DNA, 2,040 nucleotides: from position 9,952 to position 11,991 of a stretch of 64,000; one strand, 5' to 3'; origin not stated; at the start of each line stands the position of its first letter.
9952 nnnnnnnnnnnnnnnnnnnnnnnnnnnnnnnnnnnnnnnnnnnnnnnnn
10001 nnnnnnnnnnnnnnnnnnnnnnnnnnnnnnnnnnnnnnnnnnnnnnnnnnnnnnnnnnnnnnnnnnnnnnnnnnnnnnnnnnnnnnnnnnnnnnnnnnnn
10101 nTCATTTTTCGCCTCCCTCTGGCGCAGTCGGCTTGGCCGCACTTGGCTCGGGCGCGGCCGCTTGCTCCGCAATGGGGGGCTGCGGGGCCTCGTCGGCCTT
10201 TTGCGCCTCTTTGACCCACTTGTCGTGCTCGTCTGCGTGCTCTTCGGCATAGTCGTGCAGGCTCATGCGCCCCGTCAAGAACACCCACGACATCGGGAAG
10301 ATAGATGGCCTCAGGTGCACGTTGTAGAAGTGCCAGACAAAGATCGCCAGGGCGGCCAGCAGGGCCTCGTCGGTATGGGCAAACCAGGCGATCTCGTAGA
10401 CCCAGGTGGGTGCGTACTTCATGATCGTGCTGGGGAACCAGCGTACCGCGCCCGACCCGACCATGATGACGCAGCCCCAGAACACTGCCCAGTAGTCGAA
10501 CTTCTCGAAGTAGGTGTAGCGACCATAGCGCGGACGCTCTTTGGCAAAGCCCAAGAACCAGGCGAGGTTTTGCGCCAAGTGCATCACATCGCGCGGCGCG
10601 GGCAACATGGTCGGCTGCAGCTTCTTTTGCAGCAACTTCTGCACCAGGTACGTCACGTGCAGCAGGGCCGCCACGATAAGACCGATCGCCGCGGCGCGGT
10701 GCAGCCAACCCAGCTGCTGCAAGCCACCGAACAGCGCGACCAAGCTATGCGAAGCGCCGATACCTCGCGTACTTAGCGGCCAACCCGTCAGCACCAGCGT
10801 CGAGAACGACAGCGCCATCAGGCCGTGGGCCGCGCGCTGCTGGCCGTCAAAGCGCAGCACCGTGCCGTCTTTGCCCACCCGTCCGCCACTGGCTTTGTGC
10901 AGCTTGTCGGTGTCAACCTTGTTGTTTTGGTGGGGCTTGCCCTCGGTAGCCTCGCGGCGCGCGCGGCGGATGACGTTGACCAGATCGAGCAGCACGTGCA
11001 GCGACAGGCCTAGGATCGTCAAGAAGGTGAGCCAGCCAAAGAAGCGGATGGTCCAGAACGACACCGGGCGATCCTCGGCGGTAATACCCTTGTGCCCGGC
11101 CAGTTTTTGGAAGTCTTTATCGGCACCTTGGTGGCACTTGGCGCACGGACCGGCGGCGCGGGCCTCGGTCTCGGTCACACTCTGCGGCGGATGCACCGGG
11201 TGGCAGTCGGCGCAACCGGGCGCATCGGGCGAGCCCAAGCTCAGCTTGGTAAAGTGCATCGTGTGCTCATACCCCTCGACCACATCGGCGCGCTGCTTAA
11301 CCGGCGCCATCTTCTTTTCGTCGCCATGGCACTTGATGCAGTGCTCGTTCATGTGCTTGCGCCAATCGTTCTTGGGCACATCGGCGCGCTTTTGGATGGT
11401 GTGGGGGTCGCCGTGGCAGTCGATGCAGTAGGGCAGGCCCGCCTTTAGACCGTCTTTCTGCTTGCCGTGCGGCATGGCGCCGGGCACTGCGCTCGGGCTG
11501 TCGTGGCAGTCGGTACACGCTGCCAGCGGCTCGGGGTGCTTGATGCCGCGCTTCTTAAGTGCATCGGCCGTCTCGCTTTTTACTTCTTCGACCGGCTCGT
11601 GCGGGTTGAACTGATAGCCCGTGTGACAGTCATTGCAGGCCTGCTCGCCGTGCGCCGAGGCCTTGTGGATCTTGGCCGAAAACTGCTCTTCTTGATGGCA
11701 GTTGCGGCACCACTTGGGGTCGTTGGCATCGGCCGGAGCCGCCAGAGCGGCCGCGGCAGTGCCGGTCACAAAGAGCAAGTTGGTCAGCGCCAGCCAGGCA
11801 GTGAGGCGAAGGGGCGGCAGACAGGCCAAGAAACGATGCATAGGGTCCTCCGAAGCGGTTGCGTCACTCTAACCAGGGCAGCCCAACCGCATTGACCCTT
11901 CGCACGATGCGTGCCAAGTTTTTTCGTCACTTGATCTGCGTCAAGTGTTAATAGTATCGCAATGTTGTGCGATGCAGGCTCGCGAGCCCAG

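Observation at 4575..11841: Sigma-54/two-component-controlled cytochrome gene block: CbcL-like heptaheme-c::cytochrome-b fusion + triheme + dodecaheme + monoheme cytochromes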

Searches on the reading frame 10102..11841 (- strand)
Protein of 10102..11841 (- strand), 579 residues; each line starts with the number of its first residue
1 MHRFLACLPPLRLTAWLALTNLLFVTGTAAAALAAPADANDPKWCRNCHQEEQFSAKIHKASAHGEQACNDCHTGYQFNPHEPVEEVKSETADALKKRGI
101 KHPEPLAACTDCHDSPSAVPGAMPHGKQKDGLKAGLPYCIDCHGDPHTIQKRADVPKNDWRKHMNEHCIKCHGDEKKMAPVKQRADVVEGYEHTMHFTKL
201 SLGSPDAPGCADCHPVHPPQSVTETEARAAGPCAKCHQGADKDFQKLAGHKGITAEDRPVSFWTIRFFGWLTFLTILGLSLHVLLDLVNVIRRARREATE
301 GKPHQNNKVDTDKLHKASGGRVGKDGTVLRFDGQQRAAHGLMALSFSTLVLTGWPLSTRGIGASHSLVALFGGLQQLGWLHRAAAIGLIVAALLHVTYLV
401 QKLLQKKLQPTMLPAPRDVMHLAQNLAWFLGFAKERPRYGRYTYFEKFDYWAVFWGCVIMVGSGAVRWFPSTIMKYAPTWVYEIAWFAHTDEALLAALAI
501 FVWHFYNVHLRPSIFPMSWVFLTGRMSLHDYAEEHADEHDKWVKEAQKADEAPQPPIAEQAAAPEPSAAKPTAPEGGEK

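Call 12: search_protein_families(library=pfam, proteins=[window:10102-11841:-], max_evalue=0.01)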
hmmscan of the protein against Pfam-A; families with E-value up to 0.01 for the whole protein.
window:10102-11841:- (579 aa): 5 families
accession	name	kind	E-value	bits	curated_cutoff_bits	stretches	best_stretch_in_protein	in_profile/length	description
PF01292.26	Ni_hydr_CYTB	-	3.4e-11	43.7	30.1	2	330-506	1-160/179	Prokaryotic cytochrome b561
PF14522.11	Cytochrome_C7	-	2.9e-09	37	24.8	1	102-172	8-66/67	Cytochrome c7 and related cytochrome c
PF14537.11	Cytochrom_c3_2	-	2.5e-07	31.5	25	1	139-238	9-79/79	Cytochrome c3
PF09699.15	Paired_CXXCH_1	-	7.6e-05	22.8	20.6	0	139-176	9-40/41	Doubled CXXCH motif (Paired_CXXCH_1)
PF03264.19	Cytochrom_NNT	-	0.0022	18.2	24.1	1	31-75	25-74/174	NapC/NirT cytochrome c family, N-terminal region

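Call 13: search_protein_families(library=ncbifam, proteins=[window:10102-11841:-], max_evalue=0.01)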
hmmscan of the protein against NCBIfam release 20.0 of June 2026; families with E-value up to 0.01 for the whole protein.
window:10102-11841:- (579 aa): 6 families
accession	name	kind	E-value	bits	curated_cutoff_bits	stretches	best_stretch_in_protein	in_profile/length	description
TIGR01583.1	formate-DH-gamm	equivalog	6.7e-09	36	115.85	1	328-548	2-203/204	formate dehydrogenase subunit gamma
TIGR03508.1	decahem_SO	subfamily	8.9e-08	31.9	192.2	1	42-189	70-190/258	DmsE family decaheme c-type cytochrome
TIGR03153.1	cytochr_NrfH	equivalog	6.9e-07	29.4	134.2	1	31-81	17-67/138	cytochrome c nitrite reductase small subunit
NF041028.1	decahem_GSU2203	exception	1.1e-05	24.8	325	1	43-176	102-211/317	GSU2203 family decaheme c-type cytochrome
NF007558.0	PRK10179.1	equivalog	0.00021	21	339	1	334-551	13-209/217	formate dehydrogenase-N subunit gamma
NF007924.0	PRK10639.1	equivalog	0.0038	17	341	1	325-551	4-207/211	formate dehydrogenase cytochrome b556 subunit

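Call 14: find_homologous_proteins(query=window:10102-11841:-)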
Query window:10102-11841:- (579 aa): 558 proteins with E <= 0.001 among 8000 candidates; the best 120 are listed.
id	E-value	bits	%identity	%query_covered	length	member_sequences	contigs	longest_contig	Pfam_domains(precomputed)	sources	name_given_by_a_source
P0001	0.0e+0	1382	100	100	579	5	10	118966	PF14537.12,PF01292.27,PF14522.12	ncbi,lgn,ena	-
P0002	9.7e-235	799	60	96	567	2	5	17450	PF09699.16,PF14537.12,PF01292.27,PF14522.12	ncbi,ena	-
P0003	3.6e-229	780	63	85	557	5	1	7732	PF09699.16,PF14537.12,PF01292.27,PF14522.12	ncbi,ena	-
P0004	5.5e-228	776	63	85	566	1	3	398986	PF14537.12,PF01292.27,PF14522.12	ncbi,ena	-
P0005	4.8e-227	773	62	87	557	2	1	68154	PF14537.12,PF14522.12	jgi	jgi:cytochrome b subunit of formate dehydrogenase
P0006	5.1e-227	773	61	88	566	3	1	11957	PF09699.16,PF14537.12,PF14522.12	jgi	-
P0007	3.2e-226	771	61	88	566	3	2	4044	PF09699.16,PF14537.12,PF14522.12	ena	-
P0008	1.3e-222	759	63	86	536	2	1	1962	PF09699.16,PF14537.12,PF01292.27,PF14522.12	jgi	jgi:predicted CXXCH cytochrome family protein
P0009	1.1e-218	746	59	88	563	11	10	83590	PF14537.12,PF01292.27,PF14522.12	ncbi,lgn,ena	-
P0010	1.4e-213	729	58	95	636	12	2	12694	PF14537.12,PF01292.27,PF14522.12,PF22113.2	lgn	-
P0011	1.1e-212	726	59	87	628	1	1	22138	PF09699.16,PF14537.12,PF01292.27,PF14522.12,PF22113.2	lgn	-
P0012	2.1e-211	722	59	87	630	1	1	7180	PF09699.16,PF14537.12,PF01292.27,PF14522.12,PF22113.2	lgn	-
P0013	3.5e-211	721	58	89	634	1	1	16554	PF14537.12,PF01292.27,PF14522.12,PF22113.2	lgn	-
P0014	2.7e-210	718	59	86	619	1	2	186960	PF09699.16,PF14537.12,PF01292.27,PF14522.12,PF22113.2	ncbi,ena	-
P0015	5.4e-192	658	54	92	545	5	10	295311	PF14537.12,PF01292.27,PF14522.12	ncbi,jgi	jgi:cytochrome b subunit of formate dehydrogenase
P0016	8.9e-190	650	52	93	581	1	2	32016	PF09699.16,PF14537.12,PF01292.27,PF14522.12,PF22113.2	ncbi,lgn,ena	-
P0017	1.1e-185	637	54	85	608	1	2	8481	PF09699.16,PF14537.12,PF01292.27,PF02085.22,PF14522.12,PF22113.2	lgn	-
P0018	1.3e-169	584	47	90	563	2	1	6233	PF09699.16,PF14537.12,PF01292.27,PF14522.12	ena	-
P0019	2.8e-165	569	48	93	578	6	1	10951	PF14537.12,PF01292.27,PF14522.12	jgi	-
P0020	4.9e-160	552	46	89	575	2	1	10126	PF14537.12,PF01292.27,PF14522.12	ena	-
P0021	4.2e-154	532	46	90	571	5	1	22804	PF14537.12,PF01292.27,PF14522.12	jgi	-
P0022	5.0e-147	509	45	92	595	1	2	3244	PF14537.12,PF01292.27,PF14522.12,PF22113.2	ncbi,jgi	-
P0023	1.9e-146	507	46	92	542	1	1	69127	PF14537.12,PF01292.27,PF02085.22,PF14522.12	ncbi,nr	ncbi:MAG: hypothetical protein HY904_04040 [Deltaproteobacteria bacterium]|nr:hypothetical protein [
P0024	4.6e-138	479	46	85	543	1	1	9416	PF01292.27,PF14522.12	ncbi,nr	ncbi:MAG: cytochrome b/b6 domain-containing protein [Deltaproteobacteria bacterium]|nr:cytochrome b/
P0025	9.7e-125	435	42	91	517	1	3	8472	PF09699.16,PF14537.12,PF01292.27,PF02085.22,PF14522.12,PF22113.2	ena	-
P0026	3.4e-120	420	42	91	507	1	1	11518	PF09699.16,PF14537.12,PF01292.27,PF14522.12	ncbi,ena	-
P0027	8.2e-109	383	40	88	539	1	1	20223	PF09699.16,PF14537.12,PF01292.27,PF14522.12,PF22113.2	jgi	jgi:cytochrome b subunit of formate dehydrogenase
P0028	1.5e-108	382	39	90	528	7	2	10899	PF09699.16,PF14537.12,PF01292.27,PF14522.12,PF22113.2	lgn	-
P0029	9.8e-107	376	37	92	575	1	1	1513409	PF14537.12,PF01292.27,PF14522.12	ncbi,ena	-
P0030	7.6e-106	373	39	92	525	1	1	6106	PF09699.16,PF14537.12,PF01292.27,PF14522.12,PF22113.2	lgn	-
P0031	3.3e-104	368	40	87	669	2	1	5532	PF14537.12,PF01292.27,PF14522.12,PF22113.2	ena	-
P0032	5.1e-104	367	39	89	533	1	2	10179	PF14537.12,PF01292.27,PF14522.12,PF22113.2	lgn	-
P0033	1.6e-103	365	38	92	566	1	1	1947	PF14537.12,PF01292.27,PF14522.12,PF22113.2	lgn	-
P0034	1.7e-103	365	38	99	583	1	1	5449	PF14537.12,PF01292.27,PF14522.12,PF22113.2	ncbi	-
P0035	6.4e-103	363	38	87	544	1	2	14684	PF09699.16,PF14537.12,PF01292.27,PF14522.12,PF22113.2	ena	-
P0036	1.4e-102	362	37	90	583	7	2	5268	PF14537.12,PF01292.27,PF14522.12,PF22113.2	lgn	-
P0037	1.9e-102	362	39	89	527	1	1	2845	PF09699.16,PF14537.12,PF01292.27,PF03264.20,PF14522.12,PF22113.2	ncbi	-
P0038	2.0e-102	362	39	92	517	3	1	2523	PF14537.12,PF01292.27,PF14522.12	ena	-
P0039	4.7e-99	351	40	87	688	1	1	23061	PF14537.12,PF01292.27,PF14522.12,PF22113.2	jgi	jgi:cytochrome b subunit of formate dehydrogenase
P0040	2.0e-98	349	37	94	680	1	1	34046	PF14537.12,PF01292.27,PF02085.22,PF14522.12,PF22113.2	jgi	-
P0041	3.9e-98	348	38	86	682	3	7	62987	PF01292.27,PF02085.22,PF14522.12,PF22113.2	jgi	jgi:cytochrome b subunit of formate dehydrogenase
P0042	6.5e-98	347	36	92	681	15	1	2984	PF14537.12,PF01292.27,PF02085.22,PF14522.12,PF22113.2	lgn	-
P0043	8.9e-98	346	39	91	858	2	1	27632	PF14537.12,PF01292.27,PF02085.22,PF14522.12,PF22113.2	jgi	-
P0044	6.7e-97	344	40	83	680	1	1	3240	PF14537.12,PF01292.27,PF14522.12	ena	-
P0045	2.4e-96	342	39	85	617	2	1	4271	PF09699.16,PF01292.27,PF14522.12,PF22113.2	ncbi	-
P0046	2.7e-96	342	37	93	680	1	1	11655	PF09699.16,PF14537.12,PF01292.27,PF02085.22,PF14522.12,PF22113.2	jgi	-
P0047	3.5e-96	341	39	90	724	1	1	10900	PF09699.16,PF14537.12,PF01292.27,PF14522.12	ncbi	ncbi:MAG: hypothetical protein EP329_17835, partial [Deltaproteobacteria bacterium]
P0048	8.9e-96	340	39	86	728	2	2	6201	PF09699.16,PF14537.12,PF01292.27,PF14522.12,PF22113.2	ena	-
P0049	1.2e-95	339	38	87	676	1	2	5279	PF09699.16,PF01292.27,PF02085.22,PF14522.12,PF22113.2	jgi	jgi:cytochrome b subunit of formate dehydrogenase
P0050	3.2e-95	338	38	92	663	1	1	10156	PF14537.12,PF01292.27,PF14522.12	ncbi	-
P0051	6.0e-95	337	36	88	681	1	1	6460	PF09699.16,PF14537.12,PF01292.27,PF02085.22,PF14522.12,PF22113.2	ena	-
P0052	1.8e-94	335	36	94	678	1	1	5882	PF14537.12,PF01292.27,PF02085.22,PF14522.12,PF22113.2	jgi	-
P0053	7.0e-94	334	40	82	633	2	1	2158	PF14537.12,PF01292.27,PF14522.12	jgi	jgi:cytochrome b subunit of formate dehydrogenase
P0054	7.5e-94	333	37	89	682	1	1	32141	PF14537.12,PF01292.27,PF14522.12,PF22113.2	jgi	jgi:cytochrome b subunit of formate dehydrogenase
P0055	1.1e-93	333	36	86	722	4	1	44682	PF14537.12,PF01292.27,PF02085.22,PF14522.12,PF22113.2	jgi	jgi:cytochrome b subunit of formate dehydrogenase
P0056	1.6e-93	332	35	94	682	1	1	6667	PF14537.12,PF01292.27,PF02085.22,PF14522.12,PF22113.2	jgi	-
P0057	2.2e-93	332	38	88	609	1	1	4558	PF09699.16,PF14537.12,PF22678.2,PF01292.27,PF02085.22,PF14522.12,PF22113.2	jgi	jgi:cytochrome b subunit of formate dehydrogenase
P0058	2.6e-93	332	37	89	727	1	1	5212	PF14537.12,PF01292.27,PF03264.20,PF14522.12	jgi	jgi:cytochrome b subunit of formate dehydrogenase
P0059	4.0e-93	331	38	87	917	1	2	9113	PF22678.2,PF01292.27,PF14522.12,PF22113.2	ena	-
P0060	1.2e-92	330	39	89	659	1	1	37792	PF14537.12,PF01292.27,PF02085.22,PF14522.12,PF22113.2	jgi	jgi:cytochrome b subunit of formate dehydrogenase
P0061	6.5e-90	320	37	91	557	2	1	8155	PF09699.16,PF14537.12,PF01292.27,PF14522.12,PF22113.2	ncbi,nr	ncbi:MAG TPA: cytochrome b/b6 domain-containing protein [Anaeromyxobacteraceae bacterium]|nr:cytochr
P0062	1.4e-89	319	36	89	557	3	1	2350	PF09699.16,PF14537.12,PF01292.27,PF14522.12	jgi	jgi:cytochrome b subunit of formate dehydrogenase/nitrate/TMAO reductase-like tetraheme cytochrome c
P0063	6.7e-89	317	37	91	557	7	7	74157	PF09699.16,PF14537.12,PF01292.27,PF14522.12,PF22113.2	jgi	jgi:cytochrome b subunit of formate dehydrogenase/nitrate/TMAO reductase-like tetraheme cytochrome c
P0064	9.1e-89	317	37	91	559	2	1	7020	PF09699.16,PF14537.12,PF01292.27,PF14522.12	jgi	jgi:cytochrome b subunit of formate dehydrogenase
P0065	1.5e-88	316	38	86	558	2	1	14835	PF14537.12,PF01292.27,PF14522.12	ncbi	-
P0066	2.2e-88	315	37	91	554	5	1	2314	PF09699.16,PF14537.12,PF01292.27,PF14522.12,PF22113.2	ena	-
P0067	4.3e-88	314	36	88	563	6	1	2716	PF14537.12,PF01292.27,PF14522.12,PF22113.2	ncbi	-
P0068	4.7e-88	314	36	89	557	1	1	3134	PF09699.16,PF14537.12,PF01292.27,PF14522.12,PF22113.2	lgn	-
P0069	8.7e-88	313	36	90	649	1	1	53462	PF14537.12,PF01292.27,PF02085.22,PF14522.12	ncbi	-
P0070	2.4e-86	309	36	88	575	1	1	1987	PF14537.12,PF01292.27,PF14522.12,PF22113.2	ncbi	-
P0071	1.2e-85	306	37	86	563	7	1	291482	PF09699.16,PF14537.12,PF22678.2,PF01292.27,PF14522.12,PF22113.2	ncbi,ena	-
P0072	3.4e-85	305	37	88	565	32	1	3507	PF14537.12,PF22678.2,PF01292.27,PF14522.12,PF22113.2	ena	-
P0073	4.3e-85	305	37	87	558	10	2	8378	PF09699.16,PF14537.12,PF01292.27,PF14522.12,PF22113.2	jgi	jgi:cytochrome b subunit of formate dehydrogenase/nitrate/TMAO reductase-like tetraheme cytochrome c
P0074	1.2e-84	303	37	88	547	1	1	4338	PF09699.16,PF14537.12,PF01292.27,PF14522.12,PF22113.2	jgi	jgi:cytochrome b subunit of formate dehydrogenase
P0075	3.1e-84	302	37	86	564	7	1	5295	PF14537.12,PF22678.2,PF01292.27,PF14522.12,PF22113.2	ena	-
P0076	1.1e-82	297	37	87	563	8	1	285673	PF09699.16,PF14537.12,PF13435.12,PF01292.27,PF14522.12,PF22113.2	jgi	-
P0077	4.4e-82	295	36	88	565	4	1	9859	PF14537.12,PF13435.12,PF01292.27,PF14522.12,PF22113.2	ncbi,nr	ncbi:MAG TPA: cytochrome b/b6 domain-containing protein [Anaeromyxobacteraceae bacterium]|nr:cytochr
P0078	5.7e-80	288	35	88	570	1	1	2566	PF14537.12,PF13435.12,PF01292.27,PF14522.12,PF22113.2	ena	-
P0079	1.7e-79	286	36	86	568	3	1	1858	PF14537.12,PF22678.2,PF01292.27,PF14522.12,PF22113.2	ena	-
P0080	3.1e-79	285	34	87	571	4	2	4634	PF14537.12,PF01292.27,PF14522.12,PF22113.2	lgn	-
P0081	9.6e-79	284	34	88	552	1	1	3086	PF14537.12,PF22678.2,PF01292.27,PF02085.22,PF14522.12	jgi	jgi:cytochrome b subunit of formate dehydrogenase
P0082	3.4e-78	282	36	85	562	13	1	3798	PF14537.12,PF01292.27,PF14522.12,PF22113.2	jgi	jgi:cytochrome b subunit of formate dehydrogenase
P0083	1.0e-77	280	35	86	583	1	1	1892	PF14537.12,PF22678.2,PF01292.27,PF02085.22,PF14522.12,PF22113.2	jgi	-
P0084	2.7e-77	279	35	86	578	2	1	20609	PF14537.12,PF01292.27,PF14522.12,PF22113.2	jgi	jgi:cytochrome b subunit of formate dehydrogenase/nitrate/TMAO reductase-like tetraheme cytochrome c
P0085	3.3e-77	278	34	87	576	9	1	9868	PF14537.12,PF13435.12,PF01292.27,PF03264.20,PF14522.12,PF22113.2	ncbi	-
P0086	6.5e-77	278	34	87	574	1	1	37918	PF14537.12,PF01292.27,PF14522.12,PF22113.2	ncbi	-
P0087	7.4e-77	277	34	86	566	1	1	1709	PF14537.12,PF01292.27,PF14522.12,PF22113.2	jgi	jgi:cytochrome b subunit of formate dehydrogenase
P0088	8.7e-76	274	35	90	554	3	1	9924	PF14537.12,PF01292.27,PF02085.22,PF14522.12,PF22113.2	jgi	jgi:cytochrome b subunit of formate dehydrogenase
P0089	9.9e-76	274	34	88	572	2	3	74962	PF14537.12,PF01292.27,PF14522.12,PF22113.2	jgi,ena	-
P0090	1.1e-75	273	34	87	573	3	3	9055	PF14537.12,PF01292.27,PF14522.12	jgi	-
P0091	3.0e-75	272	34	86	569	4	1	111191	PF09699.16,PF14537.12,PF01292.27,PF14522.12,PF22113.2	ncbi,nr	ncbi:MAG: cytochrome b/b6 domain-containing protein [Deltaproteobacteria bacterium]|nr:cytochrome b/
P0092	8.4e-75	271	34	86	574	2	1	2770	PF14537.12,PF01292.27,PF02085.22,PF14522.12,PF22113.2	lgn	-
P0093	9.0e-75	270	35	84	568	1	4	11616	PF09699.16,PF14537.12,PF01292.27,PF14522.12,PF22113.2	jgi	jgi:cytochrome b subunit of formate dehydrogenase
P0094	2.1e-74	269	36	83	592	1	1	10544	PF09699.16,PF14537.12,PF01292.27,PF14522.12,PF22113.2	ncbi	-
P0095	2.2e-74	269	35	86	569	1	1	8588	PF14537.12,PF13435.12,PF01292.27,PF14522.12,PF22113.2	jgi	jgi:cytochrome b subunit of formate dehydrogenase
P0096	7.4e-74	267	34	86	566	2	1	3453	PF14537.12,PF01292.27,PF14522.12,PF22113.2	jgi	jgi:cytochrome b subunit of formate dehydrogenase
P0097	1.0e-73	267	34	91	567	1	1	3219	PF09699.16,PF14537.12,PF01292.27,PF14522.12,PF22113.2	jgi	-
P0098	1.1e-73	267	33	87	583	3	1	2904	PF14537.12,PF01292.27,PF14522.12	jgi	jgi:cytochrome b subunit of formate dehydrogenase/nitrate/TMAO reductase-like tetraheme cytochrome c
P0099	1.2e-73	267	35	84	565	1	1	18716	PF09699.16,PF14537.12,PF01292.27,PF14522.12,PF22113.2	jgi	jgi:cytochrome b subunit of formate dehydrogenase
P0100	1.5e-73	266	35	84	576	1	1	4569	PF09699.16,PF14537.12,PF01292.27,PF14522.12,PF22113.2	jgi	jgi:cytochrome b subunit of formate dehydrogenase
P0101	3.9e-73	265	38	64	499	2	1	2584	PF01292.27,PF02085.22,PF14522.12,PF22113.2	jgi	jgi:cytochrome b subunit of formate dehydrogenase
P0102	4.4e-73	265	34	90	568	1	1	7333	PF14537.12,PF01292.27,PF14522.12,PF22113.2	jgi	-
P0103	9.9e-73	264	34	87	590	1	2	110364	PF14537.12,PF22678.2,PF01292.27,PF14522.12,PF22113.2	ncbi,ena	-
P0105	4.0e-72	262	34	87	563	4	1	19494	PF14537.12,PF01292.27,PF14522.12,PF22113.2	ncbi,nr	ncbi:MAG TPA: cytochrome b/b6 domain-containing protein [Anaeromyxobacter sp.]|nr:cytochrome b/b6 do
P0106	8.4e-72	261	34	86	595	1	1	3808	PF09699.16,PF14537.12,PF01292.27,PF14522.12,PF22113.2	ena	-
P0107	1.4e-71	260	34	86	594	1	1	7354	PF14537.12,PF01292.27,PF14522.12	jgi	jgi:cytochrome b subunit of formate dehydrogenase/nitrate/TMAO reductase-like tetraheme cytochrome c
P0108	2.1e-71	259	35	83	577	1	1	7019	PF14537.12,PF01292.27,PF14522.12,PF22113.2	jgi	jgi:cytochrome b subunit of formate dehydrogenase/nitrate/TMAO reductase-like tetraheme cytochrome c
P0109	2.4e-71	259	35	84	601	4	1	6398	PF09699.16,PF14537.12,PF01292.27,PF14522.12,PF22113.2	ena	-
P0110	4.1e-71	258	30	91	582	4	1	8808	PF09699.16,PF14537.12,PF01292.27,PF14522.12,PF22113.2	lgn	-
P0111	1.0e-70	257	33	91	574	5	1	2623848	PF14537.12,PF22678.2,PF01292.27,PF14522.12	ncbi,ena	-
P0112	1.2e-70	257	32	86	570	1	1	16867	PF14537.12,PF01292.27,PF02085.22,PF14522.12,PF22113.2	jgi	jgi:cytochrome b subunit of formate dehydrogenase/nitrate/TMAO reductase-like tetraheme cytochrome c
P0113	4.1e-70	255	32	86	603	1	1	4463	PF09699.16,PF14537.12,PF01292.27,PF14522.12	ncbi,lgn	-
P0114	9.1e-70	254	34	77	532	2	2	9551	PF01292.27,PF14522.12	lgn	-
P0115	6.9e-69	251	38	66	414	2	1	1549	PF01292.27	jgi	jgi:cytochrome b subunit of formate dehydrogenase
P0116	1.1e-67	247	49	38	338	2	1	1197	PF01292.27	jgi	-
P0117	8.0e-66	241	32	82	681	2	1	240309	PF09699.16,PF14537.12,PF01292.27,PF14522.12,PF22113.2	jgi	jgi:cytochrome b subunit of formate dehydrogenase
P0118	7.8e-64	234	43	53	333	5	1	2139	PF01292.27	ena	-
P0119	3.2e-62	229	30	89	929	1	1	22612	PF09699.16,PF14537.12,PF01292.27,PF14522.12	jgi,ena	-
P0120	3.4e-62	229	32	89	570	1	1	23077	PF09699.16,PF01292.27,PF14522.12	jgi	-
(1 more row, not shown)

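Call 15: find_encoding_contigs(protein=window:10102-11841:-, flank=10000, max_places=6)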
Protein window:10102-11841:- (579 aa): 13 contigs read that carry it; 5 places shown.
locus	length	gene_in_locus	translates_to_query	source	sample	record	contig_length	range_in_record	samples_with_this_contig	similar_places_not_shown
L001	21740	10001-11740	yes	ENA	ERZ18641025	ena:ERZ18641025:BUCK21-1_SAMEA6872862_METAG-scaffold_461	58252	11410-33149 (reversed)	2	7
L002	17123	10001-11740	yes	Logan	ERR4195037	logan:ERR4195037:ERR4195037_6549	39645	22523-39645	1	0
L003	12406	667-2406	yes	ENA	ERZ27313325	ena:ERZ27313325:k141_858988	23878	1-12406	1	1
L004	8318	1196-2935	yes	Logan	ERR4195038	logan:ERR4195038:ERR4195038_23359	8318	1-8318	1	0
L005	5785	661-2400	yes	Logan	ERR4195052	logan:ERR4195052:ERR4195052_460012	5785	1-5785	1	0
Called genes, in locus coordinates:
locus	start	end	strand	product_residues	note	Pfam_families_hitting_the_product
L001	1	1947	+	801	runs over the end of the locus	-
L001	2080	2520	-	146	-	PF00583:Acetyltransf_1, PF13508:Acetyltransf_7, PF13673:Acetyltransf_10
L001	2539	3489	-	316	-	-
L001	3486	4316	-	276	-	PF08308:PEGA (weak)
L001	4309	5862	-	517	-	PF02254:TrkA_N, PF02558:ApbA (faint), PF02826:2-Hacid_dh_C (faint), PF03435:Sacchrp_dh_NADP (faint), PF05368:NmrA (faint), PF02254:TrkA_N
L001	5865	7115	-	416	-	PF00682:HMGL-like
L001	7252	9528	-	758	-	PF13598:DUF4139 (weak)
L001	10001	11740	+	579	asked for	PF14522:Cytochrome_C7 (faint), PF14537:Cytochrom_c3_2 (faint), PF01292:Ni_hydr_CYTB (weak)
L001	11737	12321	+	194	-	-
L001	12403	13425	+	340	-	PF03264:Cytochrom_NNT, PF02085:Cytochrom_CIII (faint), PF14522:Cytochrome_C7 (faint), PF22678:Cytochrom_c_NrfB-like (faint), PF14537:Cytochrom_c3_2 (weak)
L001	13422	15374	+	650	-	PF08448:PAS_4 (faint), PF00672:HAMP, PF00512:HisKA, PF02518:HATPase_c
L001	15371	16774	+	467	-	PF00072:Response_reg, PF00158:Sigma54_activat, PF14532:Sigma54_activ_2, PF07728:AAA_5 (weak), PF25601:AAA_lid_14, PF02954:HTH_8 (faint)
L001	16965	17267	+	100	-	-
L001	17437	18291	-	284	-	PF00702:Hydrolase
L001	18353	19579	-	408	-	PF02786:CPSase_L_D2 (weak), PF02222:ATP-grasp (weak), PF13535:ATP-grasp_4 (faint)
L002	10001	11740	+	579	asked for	PF14522:Cytochrome_C7 (faint), PF14537:Cytochrom_c3_2 (faint), PF01292:Ni_hydr_CYTB (weak)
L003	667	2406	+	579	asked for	PF14522:Cytochrome_C7 (faint), PF14537:Cytochrom_c3_2 (faint), PF01292:Ni_hydr_CYTB (weak)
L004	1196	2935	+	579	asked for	PF14522:Cytochrome_C7 (faint), PF14537:Cytochrom_c3_2 (faint), PF01292:Ni_hydr_CYTB (weak)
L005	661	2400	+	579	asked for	PF14522:Cytochrome_C7 (faint), PF14537:Cytochrom_c3_2 (faint), PF01292:Ni_hydr_CYTB (weak)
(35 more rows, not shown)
